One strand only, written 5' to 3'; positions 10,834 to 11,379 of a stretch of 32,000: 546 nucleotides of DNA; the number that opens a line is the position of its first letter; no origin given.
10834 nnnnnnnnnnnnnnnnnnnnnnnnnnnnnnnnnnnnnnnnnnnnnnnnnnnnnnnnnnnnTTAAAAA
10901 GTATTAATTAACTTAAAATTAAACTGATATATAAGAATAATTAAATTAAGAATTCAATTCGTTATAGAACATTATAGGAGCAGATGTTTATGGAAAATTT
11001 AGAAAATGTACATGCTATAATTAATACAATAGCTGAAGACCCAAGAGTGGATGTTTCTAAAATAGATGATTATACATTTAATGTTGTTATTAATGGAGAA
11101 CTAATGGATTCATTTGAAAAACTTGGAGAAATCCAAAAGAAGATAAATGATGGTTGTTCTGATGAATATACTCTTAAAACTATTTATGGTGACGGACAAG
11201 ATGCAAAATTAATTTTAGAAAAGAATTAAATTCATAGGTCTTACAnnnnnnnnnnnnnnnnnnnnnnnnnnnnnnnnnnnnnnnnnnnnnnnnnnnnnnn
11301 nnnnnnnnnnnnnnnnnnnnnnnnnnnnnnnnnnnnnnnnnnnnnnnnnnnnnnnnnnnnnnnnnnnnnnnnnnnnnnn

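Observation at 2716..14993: cas2-cas1 and a leader followed by an array-like locus whose 'spacers' are kilobase-scale gene cassettes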

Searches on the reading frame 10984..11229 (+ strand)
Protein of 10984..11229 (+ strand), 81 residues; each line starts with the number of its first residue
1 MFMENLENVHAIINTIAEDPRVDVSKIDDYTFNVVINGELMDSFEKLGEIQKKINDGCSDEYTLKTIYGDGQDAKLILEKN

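Call 8: search_protein_families(library=pfam, proteins=[window:10984-11229:+], max_evalue=0.01)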
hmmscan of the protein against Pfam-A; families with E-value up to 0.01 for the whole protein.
window:10984-11229:+ (81 aa): 0 families

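Call 50: search_protein_families(library=phrogs, proteins=[window:10984-11229:+], max_evalue=0.001)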
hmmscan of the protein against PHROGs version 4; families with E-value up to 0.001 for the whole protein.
window:10984-11229:+ (81 aa): 0 families
